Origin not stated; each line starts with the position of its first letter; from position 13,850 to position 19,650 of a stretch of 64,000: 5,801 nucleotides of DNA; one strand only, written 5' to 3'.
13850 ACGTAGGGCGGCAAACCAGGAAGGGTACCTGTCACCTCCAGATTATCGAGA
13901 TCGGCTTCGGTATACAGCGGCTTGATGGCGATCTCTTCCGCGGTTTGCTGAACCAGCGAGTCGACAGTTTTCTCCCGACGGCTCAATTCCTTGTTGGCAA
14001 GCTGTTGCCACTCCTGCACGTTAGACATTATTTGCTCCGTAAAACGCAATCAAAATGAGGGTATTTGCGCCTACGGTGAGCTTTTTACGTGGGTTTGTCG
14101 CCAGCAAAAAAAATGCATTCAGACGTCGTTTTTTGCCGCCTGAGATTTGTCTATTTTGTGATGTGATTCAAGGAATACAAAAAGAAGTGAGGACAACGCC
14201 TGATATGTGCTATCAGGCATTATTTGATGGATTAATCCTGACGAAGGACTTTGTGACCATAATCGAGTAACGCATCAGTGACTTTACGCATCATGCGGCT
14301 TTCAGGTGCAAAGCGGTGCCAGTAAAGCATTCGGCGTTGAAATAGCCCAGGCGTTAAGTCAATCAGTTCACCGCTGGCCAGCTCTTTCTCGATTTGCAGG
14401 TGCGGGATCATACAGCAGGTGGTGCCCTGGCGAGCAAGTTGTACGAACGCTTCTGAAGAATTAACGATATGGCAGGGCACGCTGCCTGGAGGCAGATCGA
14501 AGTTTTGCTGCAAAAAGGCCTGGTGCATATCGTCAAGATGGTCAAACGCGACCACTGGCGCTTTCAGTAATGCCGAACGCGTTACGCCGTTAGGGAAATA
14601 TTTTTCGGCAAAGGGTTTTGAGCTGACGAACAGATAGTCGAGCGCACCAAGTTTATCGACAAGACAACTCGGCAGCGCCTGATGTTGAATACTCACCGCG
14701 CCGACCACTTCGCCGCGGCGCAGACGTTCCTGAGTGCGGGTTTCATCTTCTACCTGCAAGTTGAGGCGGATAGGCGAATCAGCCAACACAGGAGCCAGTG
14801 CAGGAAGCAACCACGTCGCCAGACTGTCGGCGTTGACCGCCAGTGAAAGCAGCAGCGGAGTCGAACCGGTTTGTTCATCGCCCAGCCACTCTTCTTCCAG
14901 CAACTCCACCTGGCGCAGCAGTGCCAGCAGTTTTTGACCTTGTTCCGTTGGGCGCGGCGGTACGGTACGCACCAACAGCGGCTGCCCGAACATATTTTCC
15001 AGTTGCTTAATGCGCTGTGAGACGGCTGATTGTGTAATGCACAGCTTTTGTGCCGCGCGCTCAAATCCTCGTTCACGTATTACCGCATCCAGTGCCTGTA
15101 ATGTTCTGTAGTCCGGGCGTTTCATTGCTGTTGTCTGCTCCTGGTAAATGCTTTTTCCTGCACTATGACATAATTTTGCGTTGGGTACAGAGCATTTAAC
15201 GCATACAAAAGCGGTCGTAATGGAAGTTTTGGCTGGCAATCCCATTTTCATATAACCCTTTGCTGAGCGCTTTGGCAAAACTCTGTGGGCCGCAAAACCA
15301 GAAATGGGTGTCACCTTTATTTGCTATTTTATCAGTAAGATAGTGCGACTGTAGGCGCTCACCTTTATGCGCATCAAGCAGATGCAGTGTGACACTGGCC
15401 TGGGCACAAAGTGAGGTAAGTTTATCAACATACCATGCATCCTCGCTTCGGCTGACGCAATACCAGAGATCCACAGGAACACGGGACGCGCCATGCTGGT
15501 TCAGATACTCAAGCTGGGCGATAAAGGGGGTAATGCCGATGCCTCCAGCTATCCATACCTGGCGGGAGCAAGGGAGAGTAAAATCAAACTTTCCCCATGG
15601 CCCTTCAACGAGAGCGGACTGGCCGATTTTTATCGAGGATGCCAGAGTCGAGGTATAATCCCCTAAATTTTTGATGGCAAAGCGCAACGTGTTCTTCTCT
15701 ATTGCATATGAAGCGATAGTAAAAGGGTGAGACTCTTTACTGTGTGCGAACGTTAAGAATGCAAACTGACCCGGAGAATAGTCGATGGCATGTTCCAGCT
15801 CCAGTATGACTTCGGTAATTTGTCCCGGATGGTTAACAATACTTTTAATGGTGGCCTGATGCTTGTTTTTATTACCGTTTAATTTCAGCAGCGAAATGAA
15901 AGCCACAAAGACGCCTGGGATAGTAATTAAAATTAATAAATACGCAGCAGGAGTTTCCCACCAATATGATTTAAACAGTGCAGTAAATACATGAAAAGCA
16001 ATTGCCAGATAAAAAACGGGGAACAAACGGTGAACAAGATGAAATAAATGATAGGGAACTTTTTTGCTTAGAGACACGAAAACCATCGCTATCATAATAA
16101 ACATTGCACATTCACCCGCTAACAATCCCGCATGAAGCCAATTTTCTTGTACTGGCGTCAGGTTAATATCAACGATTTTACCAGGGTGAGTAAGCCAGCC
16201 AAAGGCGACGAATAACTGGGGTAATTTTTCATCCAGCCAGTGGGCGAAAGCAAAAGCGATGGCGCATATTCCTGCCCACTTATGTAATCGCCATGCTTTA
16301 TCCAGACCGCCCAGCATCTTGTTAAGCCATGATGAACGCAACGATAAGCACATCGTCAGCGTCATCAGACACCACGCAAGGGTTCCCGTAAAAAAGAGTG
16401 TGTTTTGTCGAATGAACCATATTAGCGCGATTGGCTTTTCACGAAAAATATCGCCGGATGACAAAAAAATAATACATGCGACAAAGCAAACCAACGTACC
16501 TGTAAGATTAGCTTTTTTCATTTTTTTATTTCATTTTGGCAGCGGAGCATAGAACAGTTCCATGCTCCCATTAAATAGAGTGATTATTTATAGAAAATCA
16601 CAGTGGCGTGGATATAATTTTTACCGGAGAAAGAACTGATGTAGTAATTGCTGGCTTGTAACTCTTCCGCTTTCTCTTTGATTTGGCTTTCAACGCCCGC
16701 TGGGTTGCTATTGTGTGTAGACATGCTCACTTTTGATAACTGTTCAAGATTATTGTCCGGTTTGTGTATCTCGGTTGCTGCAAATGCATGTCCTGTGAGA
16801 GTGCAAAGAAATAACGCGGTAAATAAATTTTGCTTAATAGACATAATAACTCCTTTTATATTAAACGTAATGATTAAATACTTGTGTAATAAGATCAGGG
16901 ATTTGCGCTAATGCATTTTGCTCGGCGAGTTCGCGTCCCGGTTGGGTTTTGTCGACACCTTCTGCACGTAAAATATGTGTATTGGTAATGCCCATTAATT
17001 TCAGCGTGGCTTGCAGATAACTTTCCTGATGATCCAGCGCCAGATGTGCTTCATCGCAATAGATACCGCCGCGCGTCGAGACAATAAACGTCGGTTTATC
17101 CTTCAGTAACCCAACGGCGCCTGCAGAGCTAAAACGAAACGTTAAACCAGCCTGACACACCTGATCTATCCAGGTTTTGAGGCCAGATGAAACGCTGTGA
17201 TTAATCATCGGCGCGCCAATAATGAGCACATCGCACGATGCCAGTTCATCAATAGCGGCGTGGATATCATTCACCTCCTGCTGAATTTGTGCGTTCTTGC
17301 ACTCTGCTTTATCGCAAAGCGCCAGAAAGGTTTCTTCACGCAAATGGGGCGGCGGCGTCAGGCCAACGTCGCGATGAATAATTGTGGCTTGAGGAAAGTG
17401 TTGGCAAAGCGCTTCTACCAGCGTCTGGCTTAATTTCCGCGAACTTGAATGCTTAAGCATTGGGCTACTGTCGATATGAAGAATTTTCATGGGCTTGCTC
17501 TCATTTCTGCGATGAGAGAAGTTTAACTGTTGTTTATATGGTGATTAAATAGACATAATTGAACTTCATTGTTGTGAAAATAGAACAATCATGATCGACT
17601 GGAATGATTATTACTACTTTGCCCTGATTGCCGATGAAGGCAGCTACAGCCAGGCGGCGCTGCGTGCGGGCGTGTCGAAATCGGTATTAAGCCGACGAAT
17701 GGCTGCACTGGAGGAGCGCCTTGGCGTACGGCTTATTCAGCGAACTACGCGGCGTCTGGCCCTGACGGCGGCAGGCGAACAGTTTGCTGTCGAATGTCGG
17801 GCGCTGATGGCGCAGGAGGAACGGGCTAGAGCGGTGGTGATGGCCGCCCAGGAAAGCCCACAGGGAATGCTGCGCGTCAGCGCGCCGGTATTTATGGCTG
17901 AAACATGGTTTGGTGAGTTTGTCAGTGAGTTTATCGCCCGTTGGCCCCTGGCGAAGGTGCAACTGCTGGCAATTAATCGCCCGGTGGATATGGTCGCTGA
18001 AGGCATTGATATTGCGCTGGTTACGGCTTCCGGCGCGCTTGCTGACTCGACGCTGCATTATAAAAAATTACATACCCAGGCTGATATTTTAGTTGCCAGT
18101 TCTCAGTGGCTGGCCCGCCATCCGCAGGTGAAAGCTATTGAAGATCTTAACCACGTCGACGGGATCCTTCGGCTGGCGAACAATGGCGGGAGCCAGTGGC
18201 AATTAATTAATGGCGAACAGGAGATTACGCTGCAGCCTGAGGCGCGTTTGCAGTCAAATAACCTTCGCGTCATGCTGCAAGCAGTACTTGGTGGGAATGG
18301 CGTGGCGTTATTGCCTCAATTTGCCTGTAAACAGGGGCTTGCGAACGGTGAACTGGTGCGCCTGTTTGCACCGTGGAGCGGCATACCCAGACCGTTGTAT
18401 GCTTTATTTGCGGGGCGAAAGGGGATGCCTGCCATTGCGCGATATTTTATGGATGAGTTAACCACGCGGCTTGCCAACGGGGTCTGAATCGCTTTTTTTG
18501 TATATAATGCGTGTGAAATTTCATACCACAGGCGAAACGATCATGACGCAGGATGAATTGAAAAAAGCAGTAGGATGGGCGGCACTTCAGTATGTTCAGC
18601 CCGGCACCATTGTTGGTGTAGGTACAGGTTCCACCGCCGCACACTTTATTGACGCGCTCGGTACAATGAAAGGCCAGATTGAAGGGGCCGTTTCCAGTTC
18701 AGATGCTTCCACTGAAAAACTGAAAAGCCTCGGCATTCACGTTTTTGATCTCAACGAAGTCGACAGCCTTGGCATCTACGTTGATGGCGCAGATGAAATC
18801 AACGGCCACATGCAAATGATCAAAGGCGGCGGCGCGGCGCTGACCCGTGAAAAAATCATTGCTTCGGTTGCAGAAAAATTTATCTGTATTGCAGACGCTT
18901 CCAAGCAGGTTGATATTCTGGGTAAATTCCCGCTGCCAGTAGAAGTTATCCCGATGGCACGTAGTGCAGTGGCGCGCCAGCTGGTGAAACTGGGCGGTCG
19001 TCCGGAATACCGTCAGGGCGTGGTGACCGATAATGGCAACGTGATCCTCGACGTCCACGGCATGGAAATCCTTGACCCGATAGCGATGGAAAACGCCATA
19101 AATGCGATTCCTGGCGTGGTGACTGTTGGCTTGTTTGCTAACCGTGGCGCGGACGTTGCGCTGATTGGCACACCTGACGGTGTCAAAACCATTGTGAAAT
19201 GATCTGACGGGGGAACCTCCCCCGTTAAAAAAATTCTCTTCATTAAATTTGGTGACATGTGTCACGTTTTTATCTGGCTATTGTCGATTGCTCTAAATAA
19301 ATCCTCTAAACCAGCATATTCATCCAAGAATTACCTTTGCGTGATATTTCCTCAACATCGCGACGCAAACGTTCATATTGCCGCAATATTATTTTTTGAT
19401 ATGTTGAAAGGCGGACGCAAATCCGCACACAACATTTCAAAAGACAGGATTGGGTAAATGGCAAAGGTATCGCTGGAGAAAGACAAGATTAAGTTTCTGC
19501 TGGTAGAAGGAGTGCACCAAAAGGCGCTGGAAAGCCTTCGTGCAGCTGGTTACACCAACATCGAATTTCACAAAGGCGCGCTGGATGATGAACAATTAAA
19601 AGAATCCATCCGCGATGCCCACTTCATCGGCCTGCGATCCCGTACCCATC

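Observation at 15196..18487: Uncharacterised four-gene redox module inserted between argP and rpiA (LysR regulator divergent from AzoR-like flavoprotein, DUF1471 secreted protein and NOX-type membrane flavocytochrome)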

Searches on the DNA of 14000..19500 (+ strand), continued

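Call 44: get_annotated_region(hit=H32, flank=1500)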
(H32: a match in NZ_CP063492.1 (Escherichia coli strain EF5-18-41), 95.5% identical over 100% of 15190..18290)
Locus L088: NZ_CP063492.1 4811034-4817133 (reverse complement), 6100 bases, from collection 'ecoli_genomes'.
description: Escherichia coli strain EF5-18-41 chromosome, complete genome
organism: Escherichia coli strain EF5-18-41 (NCBI taxid 562)
replicon: chromosome; assembly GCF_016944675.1
host: Gallus gallus; source: chicken stool; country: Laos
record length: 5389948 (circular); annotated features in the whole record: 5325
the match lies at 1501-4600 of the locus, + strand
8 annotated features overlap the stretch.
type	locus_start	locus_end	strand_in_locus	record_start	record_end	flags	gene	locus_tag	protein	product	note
CDS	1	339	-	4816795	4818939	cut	scpA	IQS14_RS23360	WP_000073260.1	methylmalonyl-CoA mutase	-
CDS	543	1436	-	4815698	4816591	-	argP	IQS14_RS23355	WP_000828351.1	DNA-binding transcriptional regulator ArgP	-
CDS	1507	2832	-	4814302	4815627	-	-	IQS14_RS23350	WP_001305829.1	ferredoxin reductase family protein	-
CDS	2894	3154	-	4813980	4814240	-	-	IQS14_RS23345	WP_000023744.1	DUF1471 domain-containing protein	-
CDS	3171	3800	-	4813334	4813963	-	-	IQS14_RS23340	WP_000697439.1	FMN-dependent NADH-azoreductase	-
CDS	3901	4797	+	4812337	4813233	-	-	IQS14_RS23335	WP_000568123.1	LysR family transcriptional regulator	-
CDS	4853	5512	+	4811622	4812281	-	rpiA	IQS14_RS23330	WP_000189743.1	ribose-5-phosphate isomerase RpiA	-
CDS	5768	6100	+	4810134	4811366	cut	serA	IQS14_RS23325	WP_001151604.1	phosphoglycerate dehydrogenase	-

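Call 45: get_annotated_region(hit=H2, flank=500)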
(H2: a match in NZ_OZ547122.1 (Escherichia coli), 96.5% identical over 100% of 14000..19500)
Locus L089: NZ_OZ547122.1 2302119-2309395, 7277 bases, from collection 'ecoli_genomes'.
description: Escherichia coli isolate AJ5 chromosome 1, complete sequence
organism: Escherichia coli (NCBI taxid 562)
replicon: chromosome; assembly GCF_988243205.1
host: Homo sapiens; source: rectal swab; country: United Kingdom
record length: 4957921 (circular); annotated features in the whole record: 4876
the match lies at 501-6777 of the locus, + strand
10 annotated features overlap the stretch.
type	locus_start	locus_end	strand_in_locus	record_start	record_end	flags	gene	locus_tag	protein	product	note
CDS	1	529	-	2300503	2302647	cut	scpA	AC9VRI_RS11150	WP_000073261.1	methylmalonyl-CoA mutase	-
CDS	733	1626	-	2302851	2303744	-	argP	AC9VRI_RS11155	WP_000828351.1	DNA-binding transcriptional regulator ArgP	-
CDS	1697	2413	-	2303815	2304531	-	-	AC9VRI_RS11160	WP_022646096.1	FAD-binding oxidoreductase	-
CDS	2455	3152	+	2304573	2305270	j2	-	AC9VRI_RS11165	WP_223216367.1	IS1 family transposase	programmed frameshift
CDS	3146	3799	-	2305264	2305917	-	-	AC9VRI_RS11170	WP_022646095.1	ferric reductase-like transmembrane domain-containing protein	-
CDS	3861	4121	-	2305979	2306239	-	-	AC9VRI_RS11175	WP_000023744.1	YdgH/BhsA/McbA family protein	-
CDS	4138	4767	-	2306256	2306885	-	-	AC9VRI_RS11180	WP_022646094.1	FMN-dependent NADH-azoreductase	-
CDS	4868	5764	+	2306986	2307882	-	-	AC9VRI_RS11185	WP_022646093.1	LysR family transcriptional regulator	-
CDS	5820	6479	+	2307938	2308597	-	rpiA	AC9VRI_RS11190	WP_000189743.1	ribose-5-phosphate isomerase RpiA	-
CDS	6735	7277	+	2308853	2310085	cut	serA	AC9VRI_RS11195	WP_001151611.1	phosphoglycerate dehydrogenase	-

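Call 46: search_dna_similar(query=window:15190-18290:+, collection=ecoli_genomes, mode=near, max_rows=60, rows=best, max_evalue=1e-100)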
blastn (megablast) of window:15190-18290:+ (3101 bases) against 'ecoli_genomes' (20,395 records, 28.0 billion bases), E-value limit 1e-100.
Records with a match: 247; places in all: 249; records where one place covers at least 80% of the query: 232.
Genomes with a match: 247 of 5426; with a place that covers at least 80% of the query: 232. Places per genome that has any: lowest 1, median 1, highest 2. On chromosomes: 249 places; on plasmids: 0.
Best place of each record, by identity: >=99% 12; 95-99% 229; 90-95% 6.
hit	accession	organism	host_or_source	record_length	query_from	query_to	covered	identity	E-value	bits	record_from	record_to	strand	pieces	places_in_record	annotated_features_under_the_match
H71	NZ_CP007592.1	Escherichia coli O157:H16 strain Santai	duck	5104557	1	3101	100%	100.0%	0e+0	5727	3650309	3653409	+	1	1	ferredoxin reductase family protein | LysR substrate-binding domain-containing protein | FMN-dependent NADH-azoreductase | DUF1471 domain-containing protein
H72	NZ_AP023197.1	Escherichia coli strain TUM18780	Homo sapiens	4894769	1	3101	100%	100.0%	0e+0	5727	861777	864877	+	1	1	ferredoxin reductase family protein | LysR substrate-binding domain-containing protein | FMN-dependent NADH-azoreductase | DUF1471 domain-containing protein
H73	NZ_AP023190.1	Escherichia coli strain TUM18530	Homo sapiens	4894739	1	3101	100%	100.0%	0e+0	5727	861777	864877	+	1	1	ferredoxin reductase family protein | LysR substrate-binding domain-containing protein | FMN-dependent NADH-azoreductase | DUF1471 domain-containing protein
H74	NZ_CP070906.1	Escherichia coli strain 88COLEC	Homo sapiens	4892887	1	3101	100%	100.0%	0e+0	5727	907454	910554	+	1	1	ferredoxin reductase family protein | LysR substrate-binding domain-containing protein | FMN-dependent NADH-azoreductase | DUF1471 domain-containing protein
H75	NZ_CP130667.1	Escherichia coli strain SM107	Homo sapiens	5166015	1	3101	100%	100.0%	0e+0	5727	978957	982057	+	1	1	ferredoxin reductase family protein | LysR substrate-binding domain-containing protein | FMN-dependent NADH-azoreductase | DUF1471 domain-containing protein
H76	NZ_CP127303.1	Escherichia coli strain APEC37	Gallus gallus domesticus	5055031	1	3101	100%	100.0%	0e+0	5727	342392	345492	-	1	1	ferredoxin reductase family protein | LysR substrate-binding domain-containing protein | FMN-dependent NADH-azoreductase | DUF1471 domain-containing protein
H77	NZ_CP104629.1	Escherichia coli strain AHM21C2872I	In-house environment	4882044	1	3101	100%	100.0%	0e+0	5727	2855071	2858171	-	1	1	ferredoxin reductase family protein | LysR substrate-binding domain-containing protein | FMN-dependent NADH-azoreductase | DUF1471 domain-containing protein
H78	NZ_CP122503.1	Escherichia coli strain W619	pig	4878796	1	3101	100%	100.0%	0e+0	5727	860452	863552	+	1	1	ferredoxin reductase family protein | LysR substrate-binding domain-containing protein | FMN-dependent NADH-azoreductase | DUF1471 domain-containing protein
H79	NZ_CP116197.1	Escherichia coli strain DETEC-C31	human clinical specimen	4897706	1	3101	100%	100.0%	0e+0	5727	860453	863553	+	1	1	ferric reductase-like transmembrane domain-containing protein | LysR substrate-binding domain-containing protein | FMN-dependent NADH-azoreductase | DUF1471 domain-containing protein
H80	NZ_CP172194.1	Escherichia coli strain GF66.1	chicken meat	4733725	1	3101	100%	100.0%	0e+0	5727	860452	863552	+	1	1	ferric reductase-like transmembrane domain-containing protein | LysR substrate-binding domain-containing protein | FMN-dependent NADH-azoreductase | DUF1471 domain-containing protein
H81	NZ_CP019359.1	Escherichia coli strain XH990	Homo sapiens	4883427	1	3101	100%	100.0%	0e+0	5722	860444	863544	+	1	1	ferric reductase-like transmembrane domain-containing protein | LysR substrate-binding domain-containing protein | FMN-dependent NADH-azoreductase | DUF1471 domain-containing protein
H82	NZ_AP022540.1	Escherichia coli strain THO-010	Homo sapiens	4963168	1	3101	100%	100.0%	0e+0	5722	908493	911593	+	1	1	ferredoxin reductase family protein | LysR substrate-binding domain-containing protein | FMN-dependent NADH-azoreductase | DUF1471 domain-containing protein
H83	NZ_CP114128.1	Escherichia coli strain PE164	pig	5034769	1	3101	100%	98.4%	0e+0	5456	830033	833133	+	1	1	ferric reductase-like transmembrane domain-containing protein | LysR substrate-binding domain-containing protein | FMN-dependent NADH-azoreductase | DUF1471 domain-containing protein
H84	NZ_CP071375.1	Escherichia coli strain E105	fish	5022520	1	3101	100%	98.4%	0e+0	5456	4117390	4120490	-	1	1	ferredoxin reductase family protein | LysR substrate-binding domain-containing protein | FMN-dependent NADH-azoreductase | DUF1471 domain-containing protein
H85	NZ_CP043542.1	Escherichia coli strain F2_81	Sus scrofa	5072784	1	3101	100%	98.4%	0e+0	5456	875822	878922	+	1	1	ferredoxin reductase family protein | LysR substrate-binding domain-containing protein | FMN-dependent NADH-azoreductase | YdgH/BhsA/McbA family protein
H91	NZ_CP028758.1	Escherichia coli strain A16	Otter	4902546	1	3101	100%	97.3%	0e+0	5265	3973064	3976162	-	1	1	ferredoxin reductase family protein | LysR family transcriptional regulator | FMN-dependent NADH-azoreductase | hypothetical protein | DUF1471 domain-containing protein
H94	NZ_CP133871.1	Escherichia coli strain ES5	Homo sapiens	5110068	1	3101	100%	97.3%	0e+0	5258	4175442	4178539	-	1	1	LysR family transcriptional regulator | FMN-dependent NADH-azoreductase | ferric reductase-like transmembrane domain-containing protein | ferredoxin reductase domain-containing protein | FAD-binding oxidoreductase | and 1 other names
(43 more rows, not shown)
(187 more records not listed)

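Call 98: get_annotated_region(hit=H91, flank=200)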
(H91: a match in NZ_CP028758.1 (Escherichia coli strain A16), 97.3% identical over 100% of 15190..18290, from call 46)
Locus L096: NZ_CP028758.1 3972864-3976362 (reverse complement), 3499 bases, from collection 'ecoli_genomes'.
description: Escherichia coli strain A16 chromosome, complete genome
organism: Escherichia coli strain A16 (NCBI taxid 562)
replicon: chromosome; assembly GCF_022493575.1
host: Otter; source: feces; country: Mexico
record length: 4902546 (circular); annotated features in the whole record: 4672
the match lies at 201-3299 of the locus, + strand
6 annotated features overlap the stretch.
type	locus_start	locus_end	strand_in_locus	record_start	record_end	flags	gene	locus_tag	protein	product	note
CDS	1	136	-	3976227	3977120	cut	argP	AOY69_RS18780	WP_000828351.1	DNA-binding transcriptional regulator ArgP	-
CDS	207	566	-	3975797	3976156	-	-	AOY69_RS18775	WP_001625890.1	hypothetical protein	-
CDS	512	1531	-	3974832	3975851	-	-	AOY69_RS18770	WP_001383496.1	ferredoxin reductase family protein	-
CDS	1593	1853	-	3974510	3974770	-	-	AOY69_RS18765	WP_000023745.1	DUF1471 domain-containing protein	-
CDS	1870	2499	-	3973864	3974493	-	-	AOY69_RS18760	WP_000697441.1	FMN-dependent NADH-azoreductase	-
CDS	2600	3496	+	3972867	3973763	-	-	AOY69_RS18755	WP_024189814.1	LysR family transcriptional regulator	-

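Call 99: get_annotated_region(hit=H94, flank=200)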
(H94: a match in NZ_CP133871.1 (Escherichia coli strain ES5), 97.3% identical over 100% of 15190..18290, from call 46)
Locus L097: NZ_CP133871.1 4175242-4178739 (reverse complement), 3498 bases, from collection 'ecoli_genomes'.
description: Escherichia coli strain ES5 chromosome, complete genome
organism: Escherichia coli strain ES5 (NCBI taxid 562)
replicon: chromosome; assembly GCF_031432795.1
host: Homo sapiens; source: rectal swab; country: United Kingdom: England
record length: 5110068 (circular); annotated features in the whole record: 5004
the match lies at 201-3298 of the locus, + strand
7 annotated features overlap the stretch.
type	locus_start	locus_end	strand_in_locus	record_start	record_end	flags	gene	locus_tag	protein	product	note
CDS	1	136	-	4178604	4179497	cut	argP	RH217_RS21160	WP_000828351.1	DNA-binding transcriptional regulator ArgP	-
CDS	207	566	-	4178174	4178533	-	-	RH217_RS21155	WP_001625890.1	ferredoxin reductase domain-containing protein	-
CDS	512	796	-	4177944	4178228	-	-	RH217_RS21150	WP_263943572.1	FAD-binding oxidoreductase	-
CDS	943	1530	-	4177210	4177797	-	-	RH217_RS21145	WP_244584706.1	ferric reductase-like transmembrane domain-containing protein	-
CDS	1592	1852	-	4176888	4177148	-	-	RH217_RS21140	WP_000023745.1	YdgH/BhsA/McbA family protein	-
CDS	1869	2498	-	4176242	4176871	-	-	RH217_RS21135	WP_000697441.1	FMN-dependent NADH-azoreductase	-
CDS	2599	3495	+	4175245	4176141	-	-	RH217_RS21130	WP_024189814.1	LysR family transcriptional regulator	-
